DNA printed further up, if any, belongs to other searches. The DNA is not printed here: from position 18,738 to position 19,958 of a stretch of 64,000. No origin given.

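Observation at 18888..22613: Four-gene MoxR(AAA_5) ATPase / VWA-peptidase-like / Trp-repeat operon of unknown function, next to a serine recombinase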

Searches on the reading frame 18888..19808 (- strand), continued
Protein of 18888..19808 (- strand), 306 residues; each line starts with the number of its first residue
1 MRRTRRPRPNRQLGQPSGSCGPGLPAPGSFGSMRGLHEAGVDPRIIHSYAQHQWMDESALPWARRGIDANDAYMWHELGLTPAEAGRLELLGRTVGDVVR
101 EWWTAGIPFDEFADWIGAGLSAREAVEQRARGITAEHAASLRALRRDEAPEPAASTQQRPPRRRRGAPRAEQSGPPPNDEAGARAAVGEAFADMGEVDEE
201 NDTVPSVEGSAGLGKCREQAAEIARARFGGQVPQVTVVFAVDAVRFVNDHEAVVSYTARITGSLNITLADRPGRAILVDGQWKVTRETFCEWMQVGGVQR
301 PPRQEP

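Call 66: search_protein_families(library=pfam, proteins=[P0371, P0378, P0386, P0403, P0404, P0408, P0420, P0397, P0417], max_evalue=0.001)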
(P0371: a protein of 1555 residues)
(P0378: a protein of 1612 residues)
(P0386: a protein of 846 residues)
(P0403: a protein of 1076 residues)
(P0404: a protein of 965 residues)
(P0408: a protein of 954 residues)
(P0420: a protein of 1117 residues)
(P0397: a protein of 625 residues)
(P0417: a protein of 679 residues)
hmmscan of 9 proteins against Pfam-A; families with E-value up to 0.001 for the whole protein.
P0371 (1555 aa): 10 families
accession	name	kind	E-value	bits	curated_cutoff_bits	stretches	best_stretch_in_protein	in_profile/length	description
PF00580.27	UvrD-helicase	-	1.3e-60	205.9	23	1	907-1182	4-267/271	UvrD/REP helicase N-terminal domain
PF00069.31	Pkinase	-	3.2e-37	128.8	31.7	1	88-300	44-258/263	Protein kinase domain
PF13361.12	UvrD_C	-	2.3e-33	116.5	25.6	1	1191-1523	4-347/350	UvrD-like helicase C-terminal domain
PF07714.23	PK_Tyr_Ser-Thr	-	8.5e-23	81.4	23.1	1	72-301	29-256/258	Protein tyrosine and serine/threonine kinase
PF13245.12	AAA_19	-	6.8e-22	78.5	25.1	1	913-1171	8-134/134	AAA domain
PF13538.12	UvrD_C_2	-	1.1e-10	41.7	27.4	1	1469-1522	3-52/52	UvrD-like helicase C-terminal domain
PF13087.12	AAA_12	-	1e-05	25.6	27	0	1455-1522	138-191/195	AAA domain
PF13086.12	AAA_11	-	5e-05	23.6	27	1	902-969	3-74/257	AAA domain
PF03109.22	ABC1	-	8.1e-05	22.3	22.9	1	123-215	147-232/244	ABC1 atypical kinase-like domain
PF14531.12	Kinase-like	-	0.00019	21.2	25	1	163-293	160-289/289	Kinase-like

P0378 (1612 aa): 11 families
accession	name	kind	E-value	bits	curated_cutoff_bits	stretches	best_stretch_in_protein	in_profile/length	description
PF00580.27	UvrD-helicase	-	8.1e-54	183.6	23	1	928-1202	4-268/271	UvrD/REP helicase N-terminal domain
PF13361.12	UvrD_C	-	3.1e-37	129.2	25.6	1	1207-1562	1-346/350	UvrD-like helicase C-terminal domain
PF00069.31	Pkinase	-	4e-37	128.5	31.7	1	100-312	43-257/263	Protein kinase domain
PF07714.23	PK_Tyr_Ser-Thr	-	2e-26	93.3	23.1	1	88-313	32-255/258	Protein tyrosine and serine/threonine kinase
PF13245.12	AAA_19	-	1.8e-19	70.7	25.1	1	935-1190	9-134/134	AAA domain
PF13538.12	UvrD_C_2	-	9.1e-12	45.1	27.4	1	1508-1562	2-52/52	UvrD-like helicase C-terminal domain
PF01636.29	APH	-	2e-06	28.2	23.2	0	71-178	7-108/239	Phosphotransferase enzyme family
PF01443.25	Viral_helicase1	-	6.3e-06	26.6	21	0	1495-1562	166-227/228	Viral superfamily 1 RNA helicase core domain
PF13087.12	AAA_12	-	6.7e-05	23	27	0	1204-1313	15-115/195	AAA domain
PF13086.12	AAA_11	-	0.00013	22.2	27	1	928-1154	8-221/257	AAA domain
PF14531.12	Kinase-like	-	0.00022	21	25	1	175-306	159-289/289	Kinase-like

P0386 (846 aa): 0 families

P0403 (1076 aa): 0 families

P0404 (965 aa): 6 families
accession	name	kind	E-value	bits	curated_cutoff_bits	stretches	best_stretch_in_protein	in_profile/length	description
PF00069.31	Pkinase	-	4.1e-40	138.3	31.7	1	75-280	54-257/263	Protein kinase domain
PF07714.23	PK_Tyr_Ser-Thr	-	2e-25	90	23.1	1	58-282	32-256/258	Protein tyrosine and serine/threonine kinase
PF03109.22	ABC1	-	1.3e-06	28.2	22.9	1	105-185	146-221/244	ABC1 atypical kinase-like domain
PF06293.20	Kdo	-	3.4e-06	27.1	21.3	1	59-176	51-167/207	Lipopolysaccharide kinase (Kdo/WaaP) family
PF14531.12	Kinase-like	-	6.5e-06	26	25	1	113-274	124-289/289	Kinase-like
PF17667.7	Pkinase_fungal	-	1.8e-05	24.1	24.1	1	119-203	277-363/387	Fungal protein kinase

P0408 (954 aa): 0 families

P0420 (1117 aa): 0 families

P0397 (625 aa): 1 family
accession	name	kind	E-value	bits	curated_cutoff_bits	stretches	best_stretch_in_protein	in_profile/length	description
PF25296.1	Decapeptide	-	2.7e-11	43.6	45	0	394-460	4-58/74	Decapeptide repeat region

P0417 (679 aa): 4 families
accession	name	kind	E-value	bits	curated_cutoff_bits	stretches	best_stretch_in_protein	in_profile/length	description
PF00069.31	Pkinase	-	1.7e-41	142.8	31.7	1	65-289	22-259/263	Protein kinase domain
PF07714.23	PK_Tyr_Ser-Thr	-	1.8e-25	90.2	23.1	1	83-289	45-256/258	Protein tyrosine and serine/threonine kinase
PF25296.1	Decapeptide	-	5.5e-12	45.8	45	0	530-594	6-68/74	Decapeptide repeat region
PF03109.22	ABC1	-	0.00019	21.1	22.9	1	119-194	146-222/244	ABC1 atypical kinase-like domain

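Call 86: fold_search(model_id=the predicted structure, library=viral)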
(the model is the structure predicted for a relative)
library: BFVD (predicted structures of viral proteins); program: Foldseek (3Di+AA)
matches with E <= 10: 488; with E <= 0.001: 0
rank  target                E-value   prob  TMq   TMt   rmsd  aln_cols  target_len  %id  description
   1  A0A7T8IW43            8.4e-02  0.92  0.12  0.35   6.1        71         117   22  Uncharacterized protein [Erwinia phage pEa_SNUABM_5]
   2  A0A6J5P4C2            1.6e-01  0.13  0.11  0.05  22.9       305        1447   13  Uncharacterized protein [uncultured Caudovirales phage]
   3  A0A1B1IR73            2.0e-01  0.38  0.13  0.21  10.7       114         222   12  (no name in the UniProt tables at hand)
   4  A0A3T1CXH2            2.4e-01  0.13  0.11  0.18  20.8       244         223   16  UBA-like domain-containing protein [Acanthamoeba castellanii medusavirus J1]
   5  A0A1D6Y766            2.8e-01  0.75  0.19  0.18   6.8       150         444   11  (no name in the UniProt tables at hand)
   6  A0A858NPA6            3.2e-01  0.18  0.09  0.26  13.9       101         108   11  (no name in the UniProt tables at hand)
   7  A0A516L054            4.0e-01  0.15  0.06  0.18  13.5        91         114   10  (no name in the UniProt tables at hand)
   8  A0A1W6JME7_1          4.0e-01  0.06  0.13  0.07  21.4       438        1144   12  Tail tape measure protein [Lactococcus phage AM9]
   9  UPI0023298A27         4.2e-01  0.20  0.09  0.21   8.8        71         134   11  (no name look-up for this kind of identifier)
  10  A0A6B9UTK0            4.4e-01  0.41  0.16  0.15   8.5       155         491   10  (no name in the UniProt tables at hand)
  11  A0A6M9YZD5            4.4e-01  0.08  0.13  0.07  25.6       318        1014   11  (no name in the UniProt tables at hand)
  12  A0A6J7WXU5            4.9e-01  0.66  0.12  0.20  10.7       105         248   19  Uncharacterized protein [uncultured Caudovirales phage]
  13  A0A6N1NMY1            4.9e-01  0.44  0.16  0.28   6.5       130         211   12  Putative orfan [Tupanvirus soda lake]
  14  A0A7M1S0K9            4.9e-01  0.03  0.10  0.08  33.9       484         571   12  Uncharacterized protein [uncultured phage cr128_1]
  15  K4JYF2                5.4e-01  0.11  0.11  0.21  14.6       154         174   10  Uncharacterized protein [Abalone herpesvirus (isolate Abalone/Australia/Victoria/2009)]
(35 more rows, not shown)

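Call 88: search_protein_families(library=pfam, alignment_id=A6, max_evalue=0.00001)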
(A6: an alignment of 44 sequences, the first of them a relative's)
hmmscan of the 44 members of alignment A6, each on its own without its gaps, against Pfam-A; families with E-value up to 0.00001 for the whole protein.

A. member 1, P0371 (1555 aa): 6 families
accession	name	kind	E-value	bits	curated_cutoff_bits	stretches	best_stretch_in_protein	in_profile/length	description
PF00580.27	UvrD-helicase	-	1.3e-60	205.9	23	1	907-1182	4-267/271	UvrD/REP helicase N-terminal domain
PF00069.31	Pkinase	-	3.2e-37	128.8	31.7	1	88-300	44-258/263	Protein kinase domain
PF13361.12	UvrD_C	-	2.3e-33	116.5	25.6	1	1191-1523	4-347/350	UvrD-like helicase C-terminal domain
PF07714.23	PK_Tyr_Ser-Thr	-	8.5e-23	81.4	23.1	1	72-301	29-256/258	Protein tyrosine and serine/threonine kinase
PF13245.12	AAA_19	-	6.8e-22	78.5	25.1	1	913-1171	8-134/134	AAA domain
PF13538.12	UvrD_C_2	-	1.1e-10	41.7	27.4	1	1469-1522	3-52/52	UvrD-like helicase C-terminal domain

B. families by the number of members that match (of 44 scanned): 16 families
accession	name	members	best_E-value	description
PF25296.1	Decapeptide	9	1e-12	Decapeptide repeat region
PF00069.31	Pkinase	8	1.4e-41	Protein kinase domain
PF07714.23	PK_Tyr_Ser-Thr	8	5.1e-30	Protein tyrosine and serine/threonine kinase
PF01636.29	APH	3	2.9e-09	Phosphotransferase enzyme family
PF03109.22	ABC1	3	1.3e-06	ABC1 atypical kinase-like domain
PF00580.27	UvrD-helicase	2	1.3e-60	UvrD/REP helicase N-terminal domain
PF00575.29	S1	2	1.5e-45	S1 RNA binding domain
PF13361.12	UvrD_C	2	3.1e-37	UvrD-like helicase C-terminal domain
PF13245.12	AAA_19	2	6.8e-22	AAA domain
PF13538.12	UvrD_C_2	2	9.1e-12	UvrD-like helicase C-terminal domain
PF14531.12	Kinase-like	2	2.2e-07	Kinase-like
PF13203.12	DUF2201_N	1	1.6e-16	Putative metallopeptidase domain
PF23459.1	S1_RRP5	1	4.2e-08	RRP5 S1 domain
PF06293.20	Kdo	1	3.4e-06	Lipopolysaccharide kinase (Kdo/WaaP) family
PF01443.25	Viral_helicase1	1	6.3e-06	Viral superfamily 1 RNA helicase core domain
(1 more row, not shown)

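Call 101: find_related_loci(query=A1, collection=viral_contigs, flank=6000)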
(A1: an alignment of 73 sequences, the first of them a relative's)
Query A1 (417 aa) in viral_contigs; peptide patterns used: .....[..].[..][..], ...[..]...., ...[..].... (x = any residue, [..] = any of these).
131 stretches matched a pattern, but none encodes a relative of the query by tblastn (E <= 1e-3).
